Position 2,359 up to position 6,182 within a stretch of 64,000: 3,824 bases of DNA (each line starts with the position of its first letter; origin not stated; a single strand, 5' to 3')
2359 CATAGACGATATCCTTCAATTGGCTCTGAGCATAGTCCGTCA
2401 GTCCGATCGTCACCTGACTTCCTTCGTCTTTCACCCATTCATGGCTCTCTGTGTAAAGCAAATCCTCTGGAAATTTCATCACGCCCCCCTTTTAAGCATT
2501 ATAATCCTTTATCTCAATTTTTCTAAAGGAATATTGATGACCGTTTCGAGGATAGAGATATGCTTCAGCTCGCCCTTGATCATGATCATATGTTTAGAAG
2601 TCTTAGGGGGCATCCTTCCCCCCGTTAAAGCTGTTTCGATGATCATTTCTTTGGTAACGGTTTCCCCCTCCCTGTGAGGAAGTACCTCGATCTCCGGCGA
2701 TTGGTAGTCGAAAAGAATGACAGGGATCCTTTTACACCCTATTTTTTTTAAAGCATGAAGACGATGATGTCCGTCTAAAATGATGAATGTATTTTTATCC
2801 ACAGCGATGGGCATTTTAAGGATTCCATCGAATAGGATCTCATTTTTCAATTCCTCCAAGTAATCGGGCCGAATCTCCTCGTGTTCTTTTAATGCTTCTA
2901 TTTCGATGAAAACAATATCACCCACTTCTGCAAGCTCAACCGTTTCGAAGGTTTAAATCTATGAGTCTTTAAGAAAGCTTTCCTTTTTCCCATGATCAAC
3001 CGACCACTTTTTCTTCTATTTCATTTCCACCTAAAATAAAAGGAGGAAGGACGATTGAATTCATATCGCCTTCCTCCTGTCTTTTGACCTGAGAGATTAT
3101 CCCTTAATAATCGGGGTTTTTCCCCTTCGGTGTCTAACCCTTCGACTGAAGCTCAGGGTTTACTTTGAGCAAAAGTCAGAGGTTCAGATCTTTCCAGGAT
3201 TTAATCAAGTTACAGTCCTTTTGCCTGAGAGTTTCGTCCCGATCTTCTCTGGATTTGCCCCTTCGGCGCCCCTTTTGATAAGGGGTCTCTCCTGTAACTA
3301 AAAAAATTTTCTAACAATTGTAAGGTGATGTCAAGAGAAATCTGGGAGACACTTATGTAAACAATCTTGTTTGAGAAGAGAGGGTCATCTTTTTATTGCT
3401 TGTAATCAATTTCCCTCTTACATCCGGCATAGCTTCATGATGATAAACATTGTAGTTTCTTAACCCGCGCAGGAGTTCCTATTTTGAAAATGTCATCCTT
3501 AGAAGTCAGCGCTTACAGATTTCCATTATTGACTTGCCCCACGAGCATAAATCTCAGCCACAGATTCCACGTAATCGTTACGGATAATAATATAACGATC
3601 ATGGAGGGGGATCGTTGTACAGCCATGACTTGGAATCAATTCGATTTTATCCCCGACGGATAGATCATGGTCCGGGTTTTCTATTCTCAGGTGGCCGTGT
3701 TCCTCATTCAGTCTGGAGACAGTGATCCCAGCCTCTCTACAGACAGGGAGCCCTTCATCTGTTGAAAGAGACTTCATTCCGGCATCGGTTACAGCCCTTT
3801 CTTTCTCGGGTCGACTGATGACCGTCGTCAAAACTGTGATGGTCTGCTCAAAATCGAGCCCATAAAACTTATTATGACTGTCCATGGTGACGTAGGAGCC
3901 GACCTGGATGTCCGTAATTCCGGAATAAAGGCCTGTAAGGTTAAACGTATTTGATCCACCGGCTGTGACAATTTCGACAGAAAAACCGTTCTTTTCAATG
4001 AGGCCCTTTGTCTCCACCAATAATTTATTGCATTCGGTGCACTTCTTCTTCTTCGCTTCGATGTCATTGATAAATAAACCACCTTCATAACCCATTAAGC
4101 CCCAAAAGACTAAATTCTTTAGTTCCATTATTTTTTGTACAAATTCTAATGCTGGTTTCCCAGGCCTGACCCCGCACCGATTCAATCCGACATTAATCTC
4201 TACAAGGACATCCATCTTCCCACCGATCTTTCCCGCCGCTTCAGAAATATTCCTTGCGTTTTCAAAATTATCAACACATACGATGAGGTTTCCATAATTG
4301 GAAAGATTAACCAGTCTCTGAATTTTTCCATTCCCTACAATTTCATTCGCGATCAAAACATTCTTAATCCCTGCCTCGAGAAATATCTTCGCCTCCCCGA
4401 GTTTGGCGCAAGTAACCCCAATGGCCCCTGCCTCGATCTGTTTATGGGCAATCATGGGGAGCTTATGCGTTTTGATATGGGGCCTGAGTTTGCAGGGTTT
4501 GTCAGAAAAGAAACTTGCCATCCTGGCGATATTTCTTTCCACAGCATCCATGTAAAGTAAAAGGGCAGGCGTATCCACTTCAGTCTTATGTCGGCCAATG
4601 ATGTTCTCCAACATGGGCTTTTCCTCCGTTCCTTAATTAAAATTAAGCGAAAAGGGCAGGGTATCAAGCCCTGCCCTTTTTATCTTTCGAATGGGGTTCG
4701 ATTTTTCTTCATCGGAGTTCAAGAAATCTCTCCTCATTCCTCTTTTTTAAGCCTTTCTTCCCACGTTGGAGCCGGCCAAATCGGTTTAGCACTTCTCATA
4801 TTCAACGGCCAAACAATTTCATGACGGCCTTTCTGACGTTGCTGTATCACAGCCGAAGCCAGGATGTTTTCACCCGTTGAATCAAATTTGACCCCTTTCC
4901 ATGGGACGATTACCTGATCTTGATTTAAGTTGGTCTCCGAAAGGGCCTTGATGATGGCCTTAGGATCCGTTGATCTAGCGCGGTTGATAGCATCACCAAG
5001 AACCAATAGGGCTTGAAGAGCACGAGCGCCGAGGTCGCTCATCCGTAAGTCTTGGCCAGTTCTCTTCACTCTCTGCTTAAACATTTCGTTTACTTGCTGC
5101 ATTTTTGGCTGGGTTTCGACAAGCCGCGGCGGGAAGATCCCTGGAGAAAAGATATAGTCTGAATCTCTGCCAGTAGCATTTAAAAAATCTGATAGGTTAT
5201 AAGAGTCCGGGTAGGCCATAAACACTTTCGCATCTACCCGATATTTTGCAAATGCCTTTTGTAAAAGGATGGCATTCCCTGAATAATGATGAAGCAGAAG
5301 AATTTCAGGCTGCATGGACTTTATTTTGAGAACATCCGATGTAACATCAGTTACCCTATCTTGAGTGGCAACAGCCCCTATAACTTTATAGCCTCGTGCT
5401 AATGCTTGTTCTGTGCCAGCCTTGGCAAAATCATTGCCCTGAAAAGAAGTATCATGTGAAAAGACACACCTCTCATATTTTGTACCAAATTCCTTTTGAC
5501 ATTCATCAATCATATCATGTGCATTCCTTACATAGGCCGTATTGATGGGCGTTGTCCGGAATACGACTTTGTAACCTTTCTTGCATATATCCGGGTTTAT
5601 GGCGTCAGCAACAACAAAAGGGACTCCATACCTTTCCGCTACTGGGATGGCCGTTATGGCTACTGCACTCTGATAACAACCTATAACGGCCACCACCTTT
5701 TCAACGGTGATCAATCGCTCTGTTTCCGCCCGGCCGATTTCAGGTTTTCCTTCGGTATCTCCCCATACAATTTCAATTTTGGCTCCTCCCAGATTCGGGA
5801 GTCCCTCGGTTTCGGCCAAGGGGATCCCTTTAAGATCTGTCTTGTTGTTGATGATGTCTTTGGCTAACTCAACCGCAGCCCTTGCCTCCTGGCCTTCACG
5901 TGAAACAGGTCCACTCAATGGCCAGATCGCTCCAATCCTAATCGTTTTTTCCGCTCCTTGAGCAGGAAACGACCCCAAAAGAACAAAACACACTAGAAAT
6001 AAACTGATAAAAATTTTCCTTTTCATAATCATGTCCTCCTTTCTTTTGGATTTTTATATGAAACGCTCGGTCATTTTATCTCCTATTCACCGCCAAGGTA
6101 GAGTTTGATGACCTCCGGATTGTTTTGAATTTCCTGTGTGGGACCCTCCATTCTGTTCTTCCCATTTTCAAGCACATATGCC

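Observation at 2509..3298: Miniature SerK/SbnI-like ParB-fold enzyme is the first gene under a glycine riboswitch in a gcv operon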

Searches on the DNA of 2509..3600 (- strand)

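Call 4: search_rna_families(source=window, start=2800, end=3600, threshold=evalue, max_evalue=1, show_alignments=3)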
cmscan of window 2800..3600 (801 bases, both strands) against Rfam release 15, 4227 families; matches with E-value up to 1: 2.
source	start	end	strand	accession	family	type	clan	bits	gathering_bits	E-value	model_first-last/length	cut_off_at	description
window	3073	3308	-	RF03166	glycine-GGAnGA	Cis-reg; riboswitch;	CL00125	76.2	110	6.5e-16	1-177/177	no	glycine-GGAnGA riboswitch aptamer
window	2969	3088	-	RF00516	ylbH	Cis-reg; leader;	-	16.4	50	0.68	1-122/122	no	ylbH leader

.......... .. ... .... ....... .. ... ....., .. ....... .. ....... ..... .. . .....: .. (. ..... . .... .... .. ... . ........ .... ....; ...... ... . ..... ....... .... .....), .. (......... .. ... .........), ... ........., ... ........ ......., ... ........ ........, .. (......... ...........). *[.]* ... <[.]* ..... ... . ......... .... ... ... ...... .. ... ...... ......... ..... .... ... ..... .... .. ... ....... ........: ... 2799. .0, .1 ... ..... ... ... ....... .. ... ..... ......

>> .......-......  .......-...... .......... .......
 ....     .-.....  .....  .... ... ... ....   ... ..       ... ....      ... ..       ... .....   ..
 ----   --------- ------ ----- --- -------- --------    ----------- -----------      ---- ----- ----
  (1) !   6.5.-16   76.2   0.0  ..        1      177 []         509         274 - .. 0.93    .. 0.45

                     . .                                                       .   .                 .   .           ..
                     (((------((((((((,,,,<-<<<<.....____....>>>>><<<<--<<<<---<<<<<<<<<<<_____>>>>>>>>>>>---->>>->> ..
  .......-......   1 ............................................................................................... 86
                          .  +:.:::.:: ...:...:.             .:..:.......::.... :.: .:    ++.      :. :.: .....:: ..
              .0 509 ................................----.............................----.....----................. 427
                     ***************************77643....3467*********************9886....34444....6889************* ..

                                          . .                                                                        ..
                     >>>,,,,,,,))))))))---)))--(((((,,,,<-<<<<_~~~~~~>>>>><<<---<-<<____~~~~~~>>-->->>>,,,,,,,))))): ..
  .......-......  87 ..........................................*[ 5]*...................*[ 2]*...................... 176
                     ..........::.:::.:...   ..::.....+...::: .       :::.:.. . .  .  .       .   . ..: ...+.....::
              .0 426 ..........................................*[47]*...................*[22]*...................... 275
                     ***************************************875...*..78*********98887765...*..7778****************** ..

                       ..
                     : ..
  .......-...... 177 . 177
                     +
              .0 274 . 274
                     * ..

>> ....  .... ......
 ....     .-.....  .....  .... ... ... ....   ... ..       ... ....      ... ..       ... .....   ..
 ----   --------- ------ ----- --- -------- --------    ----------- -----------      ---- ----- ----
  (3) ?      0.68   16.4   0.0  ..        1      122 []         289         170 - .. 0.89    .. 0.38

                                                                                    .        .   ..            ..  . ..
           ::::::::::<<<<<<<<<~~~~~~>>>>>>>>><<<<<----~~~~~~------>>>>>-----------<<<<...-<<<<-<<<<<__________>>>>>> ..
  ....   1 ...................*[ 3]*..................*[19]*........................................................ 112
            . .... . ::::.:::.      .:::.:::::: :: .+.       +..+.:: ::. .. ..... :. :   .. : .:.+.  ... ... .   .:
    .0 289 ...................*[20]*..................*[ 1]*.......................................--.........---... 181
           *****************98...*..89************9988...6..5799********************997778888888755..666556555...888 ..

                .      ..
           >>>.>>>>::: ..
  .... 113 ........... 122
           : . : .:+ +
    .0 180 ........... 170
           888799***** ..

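Call 21: search_rna_families(sources=[L001, L002, L003, L004], threshold=gathering)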
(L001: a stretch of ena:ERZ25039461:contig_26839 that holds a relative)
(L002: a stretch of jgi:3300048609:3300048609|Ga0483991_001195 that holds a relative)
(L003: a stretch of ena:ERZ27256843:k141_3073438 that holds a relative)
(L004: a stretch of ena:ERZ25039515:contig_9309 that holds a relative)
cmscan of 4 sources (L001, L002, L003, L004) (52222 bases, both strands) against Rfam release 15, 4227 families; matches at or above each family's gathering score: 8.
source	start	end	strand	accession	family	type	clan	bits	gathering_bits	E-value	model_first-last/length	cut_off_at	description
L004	7716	7815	+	RF00504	Glycine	Cis-reg; riboswitch;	CL00125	74.1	32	1e-13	1-94/94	no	Glycine riboswitch aptamer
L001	7699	7800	+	RF00504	Glycine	Cis-reg; riboswitch;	CL00125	70.4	32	9.6e-13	1-94/94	no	Glycine riboswitch aptamer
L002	7674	7775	+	RF00504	Glycine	Cis-reg; riboswitch;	CL00125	70.4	32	9.6e-13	1-94/94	no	Glycine riboswitch aptamer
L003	4245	4346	+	RF00504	Glycine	Cis-reg; riboswitch;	CL00125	70.4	32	9.6e-13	1-94/94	no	Glycine riboswitch aptamer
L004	7819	7929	+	RF00504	Glycine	Cis-reg; riboswitch;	CL00125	40.2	32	9e-05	9-86/94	no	Glycine riboswitch aptamer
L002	7777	7907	+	RF00504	Glycine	Cis-reg; riboswitch;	CL00125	37.3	32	0.00052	7-88/94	no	Glycine riboswitch aptamer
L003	4348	4478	+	RF00504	Glycine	Cis-reg; riboswitch;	CL00125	37.3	32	0.00052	7-88/94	no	Glycine riboswitch aptamer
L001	7804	7930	+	RF00504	Glycine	Cis-reg; riboswitch;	CL00125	36.3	32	0.00096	9-86/94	no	Glycine riboswitch aptamer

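Call 45: search_rna_families(sources=[L024, L026, L022, L023, L027, L028], threshold=gathering)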
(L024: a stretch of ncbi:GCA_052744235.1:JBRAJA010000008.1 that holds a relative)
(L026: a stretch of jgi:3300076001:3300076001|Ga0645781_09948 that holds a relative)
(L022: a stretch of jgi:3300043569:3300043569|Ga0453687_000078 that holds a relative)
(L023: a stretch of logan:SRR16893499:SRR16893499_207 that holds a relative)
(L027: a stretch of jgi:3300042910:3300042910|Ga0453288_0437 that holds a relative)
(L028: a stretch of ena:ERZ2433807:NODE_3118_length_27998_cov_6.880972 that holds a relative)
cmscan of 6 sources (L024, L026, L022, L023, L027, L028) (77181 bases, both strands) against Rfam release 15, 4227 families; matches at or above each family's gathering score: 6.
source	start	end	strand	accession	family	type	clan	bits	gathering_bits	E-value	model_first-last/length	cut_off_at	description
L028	9220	9496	-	RF01857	Archaea_SRP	Gene;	CL00003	121.3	96.5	6e-27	1-317/317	no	Archaeal signal recognition particle RNA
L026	4624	4740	+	RF00504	Glycine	Cis-reg; riboswitch;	CL00125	69.7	32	2.1e-12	1-94/94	no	Glycine riboswitch aptamer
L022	12908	13020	+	RF00059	TPP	Cis-reg; riboswitch;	-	67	54.3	6.6e-11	1-105/105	no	TPP riboswitch aptamer (THI element)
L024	6664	6789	+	RF00504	Glycine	Cis-reg; riboswitch;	CL00125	66.6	32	1.4e-11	1-94/94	no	Glycine riboswitch aptamer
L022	8519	8613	-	RF00005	tRNA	Gene; tRNA;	CL00001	60.8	29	1.3e-10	1-71/71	no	tRNA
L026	4744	4868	+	RF00504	Glycine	Cis-reg; riboswitch;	CL00125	34.7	32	0.0036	9-86/94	no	Glycine riboswitch aptamer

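Call 77: search_rna_families(sources=[L032, L033, L034, L035, L036, L037, L038, L039, L040, L041, L042, L043, L044, L045], threshold=gathering)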
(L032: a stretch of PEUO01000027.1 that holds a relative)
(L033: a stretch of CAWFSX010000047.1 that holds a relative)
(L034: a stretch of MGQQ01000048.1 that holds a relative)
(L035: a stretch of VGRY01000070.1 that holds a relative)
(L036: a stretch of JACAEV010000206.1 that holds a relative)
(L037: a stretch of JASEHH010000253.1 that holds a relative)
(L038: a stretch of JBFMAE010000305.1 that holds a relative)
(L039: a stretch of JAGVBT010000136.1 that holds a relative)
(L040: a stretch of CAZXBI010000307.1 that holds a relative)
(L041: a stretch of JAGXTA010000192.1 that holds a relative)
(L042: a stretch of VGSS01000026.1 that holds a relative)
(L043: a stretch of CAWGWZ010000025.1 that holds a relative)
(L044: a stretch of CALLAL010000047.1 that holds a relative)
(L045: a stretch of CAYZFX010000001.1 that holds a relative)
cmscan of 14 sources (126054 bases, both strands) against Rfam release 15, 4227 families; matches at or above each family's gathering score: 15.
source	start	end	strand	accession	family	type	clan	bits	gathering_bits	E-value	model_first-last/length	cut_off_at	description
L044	1284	1384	+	RF00504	Glycine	Cis-reg; riboswitch;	CL00125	74.9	32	1.5e-13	1-94/94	no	Glycine riboswitch aptamer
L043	5644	5743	+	RF00504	Glycine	Cis-reg; riboswitch;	CL00125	74.1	32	2.4e-13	1-94/94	no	Glycine riboswitch aptamer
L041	5756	5852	+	RF00504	Glycine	Cis-reg; riboswitch;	CL00125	71.9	32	9.2e-13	1-94/94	no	Glycine riboswitch aptamer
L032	5652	5752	+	RF00504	Glycine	Cis-reg; riboswitch;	CL00125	70.5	32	2.2e-12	1-94/94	no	Glycine riboswitch aptamer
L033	5624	5725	+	RF00504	Glycine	Cis-reg; riboswitch;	CL00125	70.4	32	2.3e-12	1-94/94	no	Glycine riboswitch aptamer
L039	5749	5853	+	RF00504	Glycine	Cis-reg; riboswitch;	CL00125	70.2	32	2.7e-12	1-94/94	no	Glycine riboswitch aptamer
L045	5701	5799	+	RF00504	Glycine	Cis-reg; riboswitch;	CL00125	69.4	32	4.4e-12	1-94/94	no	Glycine riboswitch aptamer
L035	5676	5771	+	RF00504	Glycine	Cis-reg; riboswitch;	CL00125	68.6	32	7e-12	1-94/94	no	Glycine riboswitch aptamer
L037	125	225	+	RF00504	Glycine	Cis-reg; riboswitch;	CL00125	67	32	1.8e-11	1-94/94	no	Glycine riboswitch aptamer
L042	3839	3934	+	RF00504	Glycine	Cis-reg; riboswitch;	CL00125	66.4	32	2.6e-11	1-94/94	no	Glycine riboswitch aptamer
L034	2185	2290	+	RF00504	Glycine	Cis-reg; riboswitch;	CL00125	65.1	32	5.9e-11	1-94/94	no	Glycine riboswitch aptamer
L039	5857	5944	+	RF00504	Glycine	Cis-reg; riboswitch;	CL00125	47.3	32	2.9e-06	9-86/94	no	Glycine riboswitch aptamer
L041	5856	5944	+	RF00504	Glycine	Cis-reg; riboswitch;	CL00125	44.4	32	1.7e-05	9-86/94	no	Glycine riboswitch aptamer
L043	5747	5857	+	RF00504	Glycine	Cis-reg; riboswitch;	CL00125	40.2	32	0.00022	9-86/94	no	Glycine riboswitch aptamer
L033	5729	5855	+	RF00504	Glycine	Cis-reg; riboswitch;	CL00125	36.3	32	0.0023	9-86/94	no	Glycine riboswitch aptamer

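Call 78: search_rna_families(sources=[L046, L047, L048, L049, L050, L051, L052, L053, L054, L055, L056], threshold=gathering)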
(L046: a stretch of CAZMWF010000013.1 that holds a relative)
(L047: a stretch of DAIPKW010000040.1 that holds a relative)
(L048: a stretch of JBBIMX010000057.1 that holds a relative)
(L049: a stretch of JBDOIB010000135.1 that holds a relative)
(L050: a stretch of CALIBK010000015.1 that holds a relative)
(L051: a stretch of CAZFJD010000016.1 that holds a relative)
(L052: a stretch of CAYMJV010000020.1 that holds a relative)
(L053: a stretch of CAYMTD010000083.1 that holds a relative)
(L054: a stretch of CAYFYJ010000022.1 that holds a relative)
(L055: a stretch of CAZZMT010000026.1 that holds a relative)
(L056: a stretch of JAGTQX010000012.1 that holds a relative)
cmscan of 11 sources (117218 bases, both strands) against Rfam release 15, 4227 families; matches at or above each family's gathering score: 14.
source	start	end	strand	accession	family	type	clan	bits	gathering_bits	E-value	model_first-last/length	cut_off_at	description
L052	4600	4702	+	RF00504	Glycine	Cis-reg; riboswitch;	CL00125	73.6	32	3.1e-13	1-94/94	no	Glycine riboswitch aptamer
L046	192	302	+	RF00504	Glycine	Cis-reg; riboswitch;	CL00125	71.8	32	9.5e-13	1-94/94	no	Glycine riboswitch aptamer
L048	5658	5769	+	RF00504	Glycine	Cis-reg; riboswitch;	CL00125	71.7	32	9.7e-13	1-94/94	no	Glycine riboswitch aptamer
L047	5637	5737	+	RF00504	Glycine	Cis-reg; riboswitch;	CL00125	70.7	32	1.8e-12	1-94/94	no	Glycine riboswitch aptamer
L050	5655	5783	+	RF00504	Glycine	Cis-reg; riboswitch;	CL00125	70.3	32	2.3e-12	1-94/94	no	Glycine riboswitch aptamer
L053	2344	2446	+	RF00504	Glycine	Cis-reg; riboswitch;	CL00125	67.2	32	1.5e-11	1-94/94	no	Glycine riboswitch aptamer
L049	5641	5768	+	RF00504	Glycine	Cis-reg; riboswitch;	CL00125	67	32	1.8e-11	1-94/94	no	Glycine riboswitch aptamer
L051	5540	5656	+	RF00504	Glycine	Cis-reg; riboswitch;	CL00125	63.4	32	1.5e-10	1-94/94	no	Glycine riboswitch aptamer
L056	2471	2543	+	RF00005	tRNA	Gene; tRNA;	CL00001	59.9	29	3.5e-10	1-71/71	no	tRNA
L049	5772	5870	+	RF00504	Glycine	Cis-reg; riboswitch;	CL00125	43.5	32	2.6e-05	9-86/94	no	Glycine riboswitch aptamer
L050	5787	5885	+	RF00504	Glycine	Cis-reg; riboswitch;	CL00125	43.3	32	3.1e-05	9-86/94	no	Glycine riboswitch aptamer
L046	306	404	+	RF00504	Glycine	Cis-reg; riboswitch;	CL00125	41.4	32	9.4e-05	9-86/94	no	Glycine riboswitch aptamer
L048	5773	5872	+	RF00504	Glycine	Cis-reg; riboswitch;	CL00125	40.4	32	0.00017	9-86/94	no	Glycine riboswitch aptamer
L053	2450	2550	+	RF00504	Glycine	Cis-reg; riboswitch;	CL00125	39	32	0.00042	9-86/94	no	Glycine riboswitch aptamer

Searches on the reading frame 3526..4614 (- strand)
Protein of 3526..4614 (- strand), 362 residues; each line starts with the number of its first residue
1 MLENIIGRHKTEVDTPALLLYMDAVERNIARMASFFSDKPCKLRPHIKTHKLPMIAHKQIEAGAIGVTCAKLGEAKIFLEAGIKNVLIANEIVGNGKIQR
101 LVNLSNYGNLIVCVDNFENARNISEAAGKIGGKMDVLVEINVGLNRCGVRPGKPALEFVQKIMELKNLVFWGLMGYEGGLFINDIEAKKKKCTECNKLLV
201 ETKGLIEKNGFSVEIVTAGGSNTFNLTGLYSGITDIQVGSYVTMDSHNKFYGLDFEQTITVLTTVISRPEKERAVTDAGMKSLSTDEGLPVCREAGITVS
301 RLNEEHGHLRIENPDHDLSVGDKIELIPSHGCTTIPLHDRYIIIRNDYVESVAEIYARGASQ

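Call 5: search_protein_families(library=pfam, proteins=[window:3526-4614:-], max_evalue=0.01)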
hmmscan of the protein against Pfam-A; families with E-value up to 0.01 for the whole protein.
window:3526-4614:- (362 aa): 3 families
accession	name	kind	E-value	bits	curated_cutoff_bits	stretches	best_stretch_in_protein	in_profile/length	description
PF14031.13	D-ser_dehydrat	-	1.1e-23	84.1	22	1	259-344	2-97/97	Putative serine dehydratase domain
PF01168.26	Ala_racemase_N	-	2.1e-22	80.3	24.1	1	22-245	3-218/220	Alanine racemase, N-terminal domain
PF09338.16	Gly_reductase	-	0.0059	15.6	22.2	1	78-136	328-386/426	Glycine/sarcosine/betaine reductase component B subunits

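Call 7: search_protein_families(library=ncbifam, proteins=[window:3526-4614:-], max_evalue=1)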
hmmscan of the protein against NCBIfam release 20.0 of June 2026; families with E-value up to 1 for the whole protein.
window:3526-4614:- (362 aa): 6 families
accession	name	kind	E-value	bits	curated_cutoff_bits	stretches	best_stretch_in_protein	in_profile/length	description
NF045642.2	HdxyAspAldBhcC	equivalog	7.8e-80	268.8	690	1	5-360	19-385/387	3-hydroxy-D-aspartate aldolase BhcC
TIGR00492.1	alr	equivalog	4e-07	29.3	168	1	57-173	47-159/369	alanine racemase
TIGR01048.1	lysA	equivalog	6.9e-06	24.8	297.9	1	11-145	21-153/417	diaminopimelate decarboxylase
NF040742.1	racem_Orr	exception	5.5e-05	22.4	480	1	26-247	12-226/351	ornithine racemase Orr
TIGR03099.1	dCO2ase_PEP1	hypoth_equivalog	0.0061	15.7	478.45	1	15-151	25-159/398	pyridoxal-dependent decarboxylase, exosortase A system-associated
TIGR00044.1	TIGR00044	hypoth_equivalog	0.015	14.9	106.25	1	108-196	95-182/229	YggS family pyridoxal phosphate-dependent enzyme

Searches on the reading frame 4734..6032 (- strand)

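Call 5: search_protein_families(library=pfam, proteins=[window:4734-6032:-], max_evalue=0.01)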
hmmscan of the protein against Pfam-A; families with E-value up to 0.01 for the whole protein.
window:4734-6032:- (432 aa): 3 families
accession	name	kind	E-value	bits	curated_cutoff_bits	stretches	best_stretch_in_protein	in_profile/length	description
PF13458.12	Peripla_BP_6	-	2.9e-40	139.4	31.7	1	30-376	1-318/343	Periplasmic binding protein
PF01094.35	ANF_receptor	-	4.2e-12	46.2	25.4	1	81-375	20-316/353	Receptor family ligand binding region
PF13433.12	Peripla_BP_5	-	4.8e-12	46.1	27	1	31-135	1-91/363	Periplasmic binding protein domain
